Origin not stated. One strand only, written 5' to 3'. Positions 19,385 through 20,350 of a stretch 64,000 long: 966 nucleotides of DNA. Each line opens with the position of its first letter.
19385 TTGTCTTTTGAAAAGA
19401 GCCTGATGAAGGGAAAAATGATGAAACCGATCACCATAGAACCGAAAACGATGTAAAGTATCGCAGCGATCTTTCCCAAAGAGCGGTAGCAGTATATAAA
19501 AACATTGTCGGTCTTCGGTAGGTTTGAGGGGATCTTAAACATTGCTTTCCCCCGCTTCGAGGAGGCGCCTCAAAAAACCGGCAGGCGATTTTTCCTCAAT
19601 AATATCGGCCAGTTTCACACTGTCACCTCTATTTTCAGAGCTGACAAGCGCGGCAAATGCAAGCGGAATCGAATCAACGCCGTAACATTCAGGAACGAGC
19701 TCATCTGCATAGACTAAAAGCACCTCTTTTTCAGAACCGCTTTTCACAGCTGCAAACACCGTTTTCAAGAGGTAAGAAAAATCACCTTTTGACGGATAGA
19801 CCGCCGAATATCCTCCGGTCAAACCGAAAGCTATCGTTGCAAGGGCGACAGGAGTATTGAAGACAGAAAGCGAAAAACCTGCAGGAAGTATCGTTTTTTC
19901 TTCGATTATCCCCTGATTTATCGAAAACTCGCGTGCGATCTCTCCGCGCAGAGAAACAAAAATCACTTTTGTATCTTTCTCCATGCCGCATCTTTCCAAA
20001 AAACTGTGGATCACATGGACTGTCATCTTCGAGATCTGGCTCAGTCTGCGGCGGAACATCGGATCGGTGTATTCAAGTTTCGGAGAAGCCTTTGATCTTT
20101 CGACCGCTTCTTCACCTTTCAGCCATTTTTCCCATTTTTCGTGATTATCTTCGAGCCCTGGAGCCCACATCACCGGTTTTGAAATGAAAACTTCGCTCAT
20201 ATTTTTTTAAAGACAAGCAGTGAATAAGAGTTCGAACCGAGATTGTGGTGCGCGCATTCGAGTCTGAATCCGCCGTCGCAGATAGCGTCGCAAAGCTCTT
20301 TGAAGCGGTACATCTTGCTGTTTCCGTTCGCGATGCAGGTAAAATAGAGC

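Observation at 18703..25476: Lipid-remodelling cluster: PlsC-type acyltransferase, KS-like fragment, O-methyltransferase and a 1376-aa fused BCR/HAD-family activase-dehydratase resembling plasmalogen synthase PlsA/PlsR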

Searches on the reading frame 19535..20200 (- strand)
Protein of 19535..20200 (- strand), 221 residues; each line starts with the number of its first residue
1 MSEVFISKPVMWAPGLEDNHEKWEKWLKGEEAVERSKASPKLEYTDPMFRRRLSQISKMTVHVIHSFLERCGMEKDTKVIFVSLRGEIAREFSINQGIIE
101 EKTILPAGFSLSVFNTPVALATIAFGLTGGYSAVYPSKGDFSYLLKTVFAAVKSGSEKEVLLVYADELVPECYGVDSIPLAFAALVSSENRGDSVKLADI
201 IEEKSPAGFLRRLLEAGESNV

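Call 4: search_protein_families(library=pfam, proteins=[window:19535-20200:-], max_evalue=0.01)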
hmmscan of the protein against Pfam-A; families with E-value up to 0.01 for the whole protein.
window:19535-20200:- (221 aa): 1 family
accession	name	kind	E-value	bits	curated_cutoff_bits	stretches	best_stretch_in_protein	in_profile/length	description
PF13723.12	Ketoacyl-synt_2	-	3.9e-29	102.3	25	1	23-194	1-168/223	Beta-ketoacyl synthase, N-terminal domain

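Call 5: search_protein_families(library=ncbifam, proteins=[window:19535-20200:-], max_evalue=0.01)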
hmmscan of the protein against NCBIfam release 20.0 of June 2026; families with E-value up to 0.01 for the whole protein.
window:19535-20200:- (221 aa): 0 families

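Call 22: find_homologous_proteins(query=window:19535-20200:-, max_evalue=0.00001)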
Query window:19535-20200:- (221 aa): 1043 proteins with E <= 0.00001 among 1779 candidates; the best 120 are listed.
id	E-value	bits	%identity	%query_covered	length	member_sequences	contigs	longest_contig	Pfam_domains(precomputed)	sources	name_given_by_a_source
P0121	1.1e-139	481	100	100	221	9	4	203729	PF13723.13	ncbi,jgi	jgi:hypothetical protein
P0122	2.6e-113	395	82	100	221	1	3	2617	PF13723.13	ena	-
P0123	1.4e-112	393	82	100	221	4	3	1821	PF13723.13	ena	-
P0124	1.5e-112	393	82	100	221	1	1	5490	PF13723.13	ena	-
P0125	2.5e-111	389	82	100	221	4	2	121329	PF13723.13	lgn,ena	-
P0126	2.0e-109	382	81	97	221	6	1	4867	PF13723.13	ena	-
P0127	3.8e-109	382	79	100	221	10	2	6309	PF13723.13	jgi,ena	-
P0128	6.8e-109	381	80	100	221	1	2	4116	PF13723.13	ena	-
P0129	1.0e-108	380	81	97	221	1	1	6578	PF13723.13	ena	-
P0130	1.2e-108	380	81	100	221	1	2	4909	PF13723.13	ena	-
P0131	2.2e-108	379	78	100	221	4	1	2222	PF13723.13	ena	-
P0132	3.5e-108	378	80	100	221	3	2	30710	PF13723.13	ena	-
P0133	4.4e-108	378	79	100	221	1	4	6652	PF13723.13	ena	-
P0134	7.9e-108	377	80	100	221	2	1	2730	PF13723.13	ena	-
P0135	9.9e-108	377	80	100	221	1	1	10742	PF13723.13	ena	-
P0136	1.1e-107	377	76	100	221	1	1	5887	PF13723.13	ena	-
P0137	1.1e-107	377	80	100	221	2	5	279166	PF13723.13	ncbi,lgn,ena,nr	ncbi:beta-ketoacyl synthase chain length factor [bacterium]|nr:beta-ketoacyl synthase chain length f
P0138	1.1e-107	377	76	100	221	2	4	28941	PF13723.13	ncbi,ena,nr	ncbi:beta-ketoacyl synthase chain length factor [bacterium]|nr:beta-ketoacyl synthase chain length f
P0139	2.6e-107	376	79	100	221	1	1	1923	PF13723.13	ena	-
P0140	4.3e-107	375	76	100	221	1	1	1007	PF13723.13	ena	-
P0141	1.1e-106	373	78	100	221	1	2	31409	PF13723.13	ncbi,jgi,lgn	-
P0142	2.1e-106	373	78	100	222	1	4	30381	PF13723.13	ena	-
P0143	6.5e-106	371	78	100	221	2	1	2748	PF13723.13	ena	-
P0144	1.1e-105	370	75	100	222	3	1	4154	PF13723.13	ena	-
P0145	2.6e-105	369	76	100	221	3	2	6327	PF13723.13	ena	-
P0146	2.8e-105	369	75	100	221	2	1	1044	PF13723.13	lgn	-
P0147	2.8e-105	369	76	100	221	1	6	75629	PF13723.13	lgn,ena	-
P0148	2.9e-105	369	77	100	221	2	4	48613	PF13723.13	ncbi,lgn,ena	-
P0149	5.4e-105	368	74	100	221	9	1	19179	PF13723.13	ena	-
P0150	6.0e-105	368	77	100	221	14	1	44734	PF13723.13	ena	-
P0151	7.4e-105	368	73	100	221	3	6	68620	PF13723.13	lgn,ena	-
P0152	1.4e-104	367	76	100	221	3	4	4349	PF13723.13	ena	-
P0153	1.7e-104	366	78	100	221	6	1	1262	PF13723.13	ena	-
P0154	2.2e-104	366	78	100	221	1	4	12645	PF13723.13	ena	-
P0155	6.7e-104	364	76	100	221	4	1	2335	PF13723.13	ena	-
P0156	1.8e-103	363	74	100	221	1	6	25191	PF13723.13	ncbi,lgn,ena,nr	ncbi:beta-ketoacyl synthase chain length factor [bacterium]|nr:beta-ketoacyl synthase chain length f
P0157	2.4e-103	363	74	100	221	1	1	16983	PF13723.13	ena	-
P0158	3.1e-103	362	74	100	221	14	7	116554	PF13723.13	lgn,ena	-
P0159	2.5e-102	359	73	100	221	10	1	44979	PF13723.13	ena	-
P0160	3.3e-102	359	73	100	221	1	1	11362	PF13723.13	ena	-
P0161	9.1e-102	357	74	100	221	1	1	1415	PF13723.13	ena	-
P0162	2.1e-101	356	73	100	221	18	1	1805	PF13723.13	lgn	-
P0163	2.3e-101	356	73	100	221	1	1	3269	PF13723.13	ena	-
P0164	1.1e-100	354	71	100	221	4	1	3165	PF13723.13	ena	-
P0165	7.5e-100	351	73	100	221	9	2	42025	PF13723.13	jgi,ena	-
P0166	1.0e-99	351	72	100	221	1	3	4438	PF13723.13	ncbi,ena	-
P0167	3.3e-99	349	72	100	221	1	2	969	PF13723.13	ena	-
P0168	5.3e-98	345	72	100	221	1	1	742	PF13723.13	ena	-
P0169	5.7e-98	345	71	100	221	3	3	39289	PF13723.13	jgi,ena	-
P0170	1.2e-97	344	71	100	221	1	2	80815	PF13723.13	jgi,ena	-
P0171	3.1e-97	343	71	100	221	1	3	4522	PF13723.13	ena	-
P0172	1.3e-96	341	71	100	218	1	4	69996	PF13723.13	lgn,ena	-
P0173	4.3e-96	339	71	100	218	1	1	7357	PF13723.13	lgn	-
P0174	2.8e-95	336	71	98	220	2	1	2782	PF13723.13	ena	-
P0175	9.4e-92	325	68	99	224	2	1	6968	PF13723.13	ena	-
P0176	1.1e-79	285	61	97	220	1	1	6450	PF13723.13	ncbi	-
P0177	7.8e-79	283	60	97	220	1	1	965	PF13723.13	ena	-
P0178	1.8e-78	281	60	97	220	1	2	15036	PF13723.13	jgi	-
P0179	2.3e-78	281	60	97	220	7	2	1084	PF13723.13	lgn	-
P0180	1.0e-77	279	60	97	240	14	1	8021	PF13723.13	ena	-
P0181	1.1e-77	279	59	97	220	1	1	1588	PF13723.13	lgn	-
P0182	1.2e-77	279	59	97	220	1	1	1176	PF13723.13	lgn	-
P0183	1.2e-77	279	60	97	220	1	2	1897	PF13723.13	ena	-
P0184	1.7e-77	278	59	97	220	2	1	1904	PF13723.13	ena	-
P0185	1.9e-77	278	59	97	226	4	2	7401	PF13723.13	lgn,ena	-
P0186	2.0e-77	278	60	97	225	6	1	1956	PF13723.13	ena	-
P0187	7.5e-77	276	60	97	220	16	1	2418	PF13723.13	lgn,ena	-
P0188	1.1e-76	276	60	97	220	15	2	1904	PF13723.13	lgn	-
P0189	1.1e-76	276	59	97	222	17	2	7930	PF13723.13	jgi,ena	-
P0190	1.1e-76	275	59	97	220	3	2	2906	PF13723.13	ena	-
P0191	1.3e-76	275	60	97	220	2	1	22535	PF13723.13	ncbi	-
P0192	1.3e-76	275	59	97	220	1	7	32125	PF13723.13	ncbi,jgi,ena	jgi:hypothetical protein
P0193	1.4e-76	275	59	97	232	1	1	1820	PF13723.13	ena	-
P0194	1.5e-76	275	59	97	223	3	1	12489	PF13723.13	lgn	-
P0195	1.5e-76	275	60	97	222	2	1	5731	PF13723.13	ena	-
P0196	2.0e-76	275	59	97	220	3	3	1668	PF13723.13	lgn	-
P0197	2.0e-76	275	59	97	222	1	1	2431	PF13723.13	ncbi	-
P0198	3.9e-76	274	57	97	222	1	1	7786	PF13723.13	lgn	-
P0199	4.4e-76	274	60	97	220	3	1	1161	PF13723.13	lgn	-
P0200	7.3e-76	273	59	97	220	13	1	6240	PF13723.13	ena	-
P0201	7.4e-76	273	59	97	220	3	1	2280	PF13723.13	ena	-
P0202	7.5e-76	273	59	97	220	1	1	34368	PF13723.13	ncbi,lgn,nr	ncbi:MAG: beta-ketoacyl synthase chain length factor [Treponema sp.]|nr:beta-ketoacyl synthase chain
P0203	7.9e-76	273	60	97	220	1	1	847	PF13723.13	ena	-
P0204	1.0e-75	272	59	97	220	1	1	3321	PF13723.13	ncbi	-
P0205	1.1e-75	272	59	97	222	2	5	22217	PF13723.13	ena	-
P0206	1.5e-75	272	59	97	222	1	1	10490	PF13723.13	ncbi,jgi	jgi:hypothetical protein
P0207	1.6e-75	272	58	97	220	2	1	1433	PF13723.13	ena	-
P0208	2.6e-75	271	58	97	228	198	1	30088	PF13723.13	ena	-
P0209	4.4e-75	270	58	97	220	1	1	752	PF13723.13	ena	-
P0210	4.5e-75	270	59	97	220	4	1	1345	PF13723.13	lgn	-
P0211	4.6e-75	270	59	97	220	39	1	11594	PF13723.13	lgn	-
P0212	5.6e-75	270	58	97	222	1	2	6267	PF13723.13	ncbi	-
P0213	7.6e-75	270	57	97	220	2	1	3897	PF13723.13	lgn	-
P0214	8.1e-75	269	59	97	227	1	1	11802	PF13723.13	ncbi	-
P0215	1.8e-74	268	57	97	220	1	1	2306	PF13723.13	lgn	-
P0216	1.9e-74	268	57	97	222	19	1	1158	PF13723.13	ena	-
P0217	3.8e-74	267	57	97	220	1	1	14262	PF13723.13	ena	-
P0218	4.1e-74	267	58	97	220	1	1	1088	PF13723.13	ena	-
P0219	4.8e-74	267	55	97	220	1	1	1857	PF13723.13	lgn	-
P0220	4.8e-74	267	56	97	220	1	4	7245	PF13723.13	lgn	-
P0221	5.3e-74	267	57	97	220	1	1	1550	PF13723.13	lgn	-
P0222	5.3e-74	267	57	97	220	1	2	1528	PF13723.13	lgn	-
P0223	6.7e-74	266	60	96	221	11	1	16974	PF13723.13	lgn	-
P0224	7.7e-74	266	57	97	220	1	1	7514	PF13723.13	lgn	-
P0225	1.0e-73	266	57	97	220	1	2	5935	PF13723.13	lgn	-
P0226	1.0e-73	266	57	97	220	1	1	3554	PF13723.13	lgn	-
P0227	1.2e-73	266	60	96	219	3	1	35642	PF13723.13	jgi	-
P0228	1.3e-73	266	56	97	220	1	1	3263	PF13723.13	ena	-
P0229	1.3e-73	265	56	97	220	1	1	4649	PF13723.13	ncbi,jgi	jgi:hypothetical protein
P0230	1.3e-73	265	56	97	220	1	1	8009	PF13723.13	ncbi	-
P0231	1.5e-73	265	56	97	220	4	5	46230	PF13723.13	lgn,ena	-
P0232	1.7e-73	265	56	97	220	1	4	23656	PF13723.13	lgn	-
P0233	1.8e-73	265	59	97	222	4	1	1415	PF13723.13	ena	-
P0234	2.3e-73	265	55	97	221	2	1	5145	PF13723.13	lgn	-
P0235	2.6e-73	264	56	97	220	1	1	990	PF13723.13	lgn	-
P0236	2.9e-73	264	57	97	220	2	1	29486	PF13723.13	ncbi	-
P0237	3.2e-73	264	53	99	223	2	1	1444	PF13723.13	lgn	-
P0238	3.4e-73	264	56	97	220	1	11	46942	PF13723.13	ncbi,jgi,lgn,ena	-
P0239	3.5e-73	264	57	97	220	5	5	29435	PF13723.13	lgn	-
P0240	3.8e-73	264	56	97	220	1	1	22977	PF13723.13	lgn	-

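Call 23: find_encoding_contigs(protein=P0137, flank=10000, max_places=3)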
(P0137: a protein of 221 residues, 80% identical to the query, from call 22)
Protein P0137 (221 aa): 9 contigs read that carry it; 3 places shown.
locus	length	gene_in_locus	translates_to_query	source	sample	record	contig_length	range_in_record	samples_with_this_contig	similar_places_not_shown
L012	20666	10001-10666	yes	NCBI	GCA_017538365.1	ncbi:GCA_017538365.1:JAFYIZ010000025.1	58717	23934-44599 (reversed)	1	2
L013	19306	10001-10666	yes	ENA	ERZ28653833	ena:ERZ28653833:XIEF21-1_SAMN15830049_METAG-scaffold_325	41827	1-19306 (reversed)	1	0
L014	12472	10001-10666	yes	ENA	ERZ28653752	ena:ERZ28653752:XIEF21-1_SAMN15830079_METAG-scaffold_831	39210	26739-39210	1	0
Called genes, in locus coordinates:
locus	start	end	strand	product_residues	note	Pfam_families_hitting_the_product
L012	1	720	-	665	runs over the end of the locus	PF03169:OPT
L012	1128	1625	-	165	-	PF00383:dCMP_cyt_deam_1, PF14437:MafB19-deam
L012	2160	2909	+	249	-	PF00121:TIM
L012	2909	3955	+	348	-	PF18019:Cas3_HD (weak), PF01966:HD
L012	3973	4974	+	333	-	PF00044:Gp_dh_N, PF02800:Gp_dh_C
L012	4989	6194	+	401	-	PF00162:PGK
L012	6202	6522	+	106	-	-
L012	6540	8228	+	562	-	PF07837:FTCD_N, PF02971:FTCD, PF04961:FTCD_C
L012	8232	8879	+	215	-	PF13353:Fer4_12, PF04055:Radical_SAM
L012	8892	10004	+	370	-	PF21212:Dimerisation2-like_dom, PF08100:Dimerisation (weak), PF00891:Methyltransf_2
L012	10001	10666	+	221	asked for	PF13723:Ketoacyl-synt_2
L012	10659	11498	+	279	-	PF01553:Acyltransferase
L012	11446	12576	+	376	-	PF13660:DUF4147, PF05161:MOFRL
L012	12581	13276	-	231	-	-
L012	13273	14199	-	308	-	-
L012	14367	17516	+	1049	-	PF20464:MmeI_N, PF20465:MmeI_hel, PF20473:MmeI_Mtase, PF07669:Eco57I, PF20466:MmeI_TRD, PF20467:MmeI_C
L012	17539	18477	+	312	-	PF00551:Formyl_trans_N, PF02911:Formyl_trans_C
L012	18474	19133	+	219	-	-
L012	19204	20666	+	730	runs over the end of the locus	PF03030:H_PPase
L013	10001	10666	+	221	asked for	PF13723:Ketoacyl-synt_2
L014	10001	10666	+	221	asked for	PF13723:Ketoacyl-synt_2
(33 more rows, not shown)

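Call 24: find_encoding_contigs(protein=P0202, flank=10000, max_places=2)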
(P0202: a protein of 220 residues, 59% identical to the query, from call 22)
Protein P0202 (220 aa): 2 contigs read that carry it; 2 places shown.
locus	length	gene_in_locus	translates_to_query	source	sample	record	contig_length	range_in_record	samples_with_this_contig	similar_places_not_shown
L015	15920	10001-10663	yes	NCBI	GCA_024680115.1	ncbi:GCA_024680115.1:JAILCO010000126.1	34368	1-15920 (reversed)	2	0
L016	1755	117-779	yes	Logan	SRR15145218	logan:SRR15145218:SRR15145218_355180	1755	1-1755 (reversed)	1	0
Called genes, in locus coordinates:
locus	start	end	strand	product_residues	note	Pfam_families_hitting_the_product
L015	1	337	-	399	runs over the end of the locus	PF00109:ketoacyl-synt, PF02801:Ketoacyl-synt_C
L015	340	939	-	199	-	PF11659:DUF3261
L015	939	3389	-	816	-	PF03176:MMPL (weak)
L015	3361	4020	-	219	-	PF03548:LolA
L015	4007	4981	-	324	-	-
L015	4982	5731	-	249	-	PF00535:Glycos_transf_2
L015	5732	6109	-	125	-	PF22818:ApeI-like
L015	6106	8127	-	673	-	PF00501:AMP-binding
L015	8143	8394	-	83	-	PF00550:PP-binding (weak)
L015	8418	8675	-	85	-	PF00550:PP-binding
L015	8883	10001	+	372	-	PF21212:Dimerisation2-like_dom, PF08100:Dimerisation (weak), PF00891:Methyltransf_2, PF13489:Methyltransf_23 (weak), PF08242:Methyltransf_12 (weak), PF13649:Methyltransf_25 (weak)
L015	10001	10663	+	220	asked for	PF13723:Ketoacyl-synt_2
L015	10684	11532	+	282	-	PF01553:Acyltransferase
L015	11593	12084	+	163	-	PF04542:Sigma70_r2, PF08281:Sigma70_r4_2 (weak)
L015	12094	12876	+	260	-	-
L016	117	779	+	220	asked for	PF13723:Ketoacyl-synt_2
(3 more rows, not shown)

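Call 36: find_encoding_contigs(protein=P0172, flank=10000, max_places=2)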
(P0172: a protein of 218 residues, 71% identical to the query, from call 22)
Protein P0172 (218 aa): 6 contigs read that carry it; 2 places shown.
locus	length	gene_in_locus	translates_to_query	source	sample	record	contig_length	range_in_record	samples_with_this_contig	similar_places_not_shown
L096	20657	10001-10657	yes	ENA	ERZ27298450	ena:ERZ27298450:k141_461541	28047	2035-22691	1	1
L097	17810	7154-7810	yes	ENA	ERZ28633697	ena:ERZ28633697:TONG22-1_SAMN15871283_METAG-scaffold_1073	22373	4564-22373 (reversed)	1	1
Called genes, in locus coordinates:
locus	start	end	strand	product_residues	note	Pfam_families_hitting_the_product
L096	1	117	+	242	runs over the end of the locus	-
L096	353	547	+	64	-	-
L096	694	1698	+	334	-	-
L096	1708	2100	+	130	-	PF21157:DksA_N, PF01258:zf-dskA_traR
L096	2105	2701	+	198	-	-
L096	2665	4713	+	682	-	PF17764:PriA_3primeBD, PF04851:ResIII, PF00270:DEAD, PF18319:Zn_ribbon_PriA, PF18074:PriA_C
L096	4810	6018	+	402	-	PF00871:Acetate_kinase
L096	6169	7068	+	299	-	PF01515:PTA_PTB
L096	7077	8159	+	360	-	PF00871:Acetate_kinase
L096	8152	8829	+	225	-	-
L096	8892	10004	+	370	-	PF21212:Dimerisation2-like_dom, PF08100:Dimerisation (weak), PF00891:Methyltransf_2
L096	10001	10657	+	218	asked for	PF13723:Ketoacyl-synt_2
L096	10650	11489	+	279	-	PF01553:Acyltransferase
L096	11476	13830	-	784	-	PF02190:LON_substr_bdg, PF00004:AAA, PF07728:AAA_5 (weak), PF22667:Lon_lid, PF05362:Lon_C, PF13541:ChlI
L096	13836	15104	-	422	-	PF06689:zf-C4_ClpX, PF00493:MCM (weak), PF01078:Mg_chelatase (faint), PF05496:RuvB_N (weak), PF00004:AAA, PF07724:AAA_2, PF07728:AAA_5 (weak), PF10431:ClpB_D2-small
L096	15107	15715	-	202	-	PF00574:CLP_protease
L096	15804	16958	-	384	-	PF01168:Ala_racemase_N, PF00842:Ala_racemase_C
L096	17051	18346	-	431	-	PF03952:Enolase_N, PF00113:Enolase_C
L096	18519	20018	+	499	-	PF02264:LamB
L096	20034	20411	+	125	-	PF06305:LapA_dom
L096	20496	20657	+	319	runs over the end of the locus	-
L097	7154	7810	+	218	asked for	PF13723:Ketoacyl-synt_2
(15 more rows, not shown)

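Call 62: find_encoding_contigs(protein=P0121, flank=2000, max_places=6)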
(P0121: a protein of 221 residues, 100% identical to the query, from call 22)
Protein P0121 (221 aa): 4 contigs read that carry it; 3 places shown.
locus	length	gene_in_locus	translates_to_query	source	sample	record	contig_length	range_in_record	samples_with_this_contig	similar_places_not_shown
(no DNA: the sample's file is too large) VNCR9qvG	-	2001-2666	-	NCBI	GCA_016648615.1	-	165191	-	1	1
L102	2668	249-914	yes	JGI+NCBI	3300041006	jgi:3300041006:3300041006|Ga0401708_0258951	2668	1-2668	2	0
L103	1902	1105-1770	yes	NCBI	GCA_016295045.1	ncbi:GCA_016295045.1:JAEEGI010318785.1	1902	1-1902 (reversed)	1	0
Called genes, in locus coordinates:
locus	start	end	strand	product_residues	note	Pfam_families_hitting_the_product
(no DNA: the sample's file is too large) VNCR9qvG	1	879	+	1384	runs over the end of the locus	PF01869:BcrAD_BadFG, PF09989:DUF2229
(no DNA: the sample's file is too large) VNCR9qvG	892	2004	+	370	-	PF21212:Dimerisation2-like_dom, PF08100:Dimerisation (weak), PF00891:Methyltransf_2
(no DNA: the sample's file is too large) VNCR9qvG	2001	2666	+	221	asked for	PF13723:Ketoacyl-synt_2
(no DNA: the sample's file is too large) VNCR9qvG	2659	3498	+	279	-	PF01553:Acyltransferase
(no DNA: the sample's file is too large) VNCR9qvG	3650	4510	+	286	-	-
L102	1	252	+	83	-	?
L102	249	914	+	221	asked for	PF13723:Ketoacyl-synt_2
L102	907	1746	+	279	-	PF01553:Acyltransferase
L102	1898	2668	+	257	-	?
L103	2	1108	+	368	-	?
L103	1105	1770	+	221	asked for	PF13723:Ketoacyl-synt_2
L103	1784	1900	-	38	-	?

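Call 76: find_encoding_contigs(protein=P0238, flank=10000, max_places=2)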
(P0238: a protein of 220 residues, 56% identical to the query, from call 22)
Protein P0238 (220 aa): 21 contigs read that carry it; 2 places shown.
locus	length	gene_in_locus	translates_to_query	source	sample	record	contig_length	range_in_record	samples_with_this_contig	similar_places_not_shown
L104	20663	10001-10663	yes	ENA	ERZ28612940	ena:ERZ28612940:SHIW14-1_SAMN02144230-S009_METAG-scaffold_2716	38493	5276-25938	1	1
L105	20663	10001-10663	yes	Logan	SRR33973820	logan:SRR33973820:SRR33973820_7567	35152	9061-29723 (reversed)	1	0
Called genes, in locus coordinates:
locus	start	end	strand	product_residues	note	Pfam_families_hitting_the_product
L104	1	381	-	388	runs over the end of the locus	PF00109:ketoacyl-synt, PF02801:Ketoacyl-synt_C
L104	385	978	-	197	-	PF11659:DUF3261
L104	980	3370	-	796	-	PF03176:MMPL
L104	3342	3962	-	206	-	PF03548:LolA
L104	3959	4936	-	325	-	PF03279:Lip_A_acyltrans (weak)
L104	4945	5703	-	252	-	PF00535:Glycos_transf_2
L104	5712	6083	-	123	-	PF22818:ApeI-like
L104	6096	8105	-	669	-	PF00501:AMP-binding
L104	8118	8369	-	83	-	PF00550:PP-binding (weak)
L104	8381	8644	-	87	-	PF00550:PP-binding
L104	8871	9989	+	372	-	PF21212:Dimerisation2-like_dom, PF08100:Dimerisation (weak), PF00891:Methyltransf_2, PF13489:Methyltransf_23, PF08242:Methyltransf_12 (weak), PF13649:Methyltransf_25 (weak)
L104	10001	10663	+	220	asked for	PF13723:Ketoacyl-synt_2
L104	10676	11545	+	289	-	PF01553:Acyltransferase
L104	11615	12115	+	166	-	PF04542:Sigma70_r2, PF08281:Sigma70_r4_2 (weak)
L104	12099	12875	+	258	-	-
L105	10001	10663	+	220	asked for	PF13723:Ketoacyl-synt_2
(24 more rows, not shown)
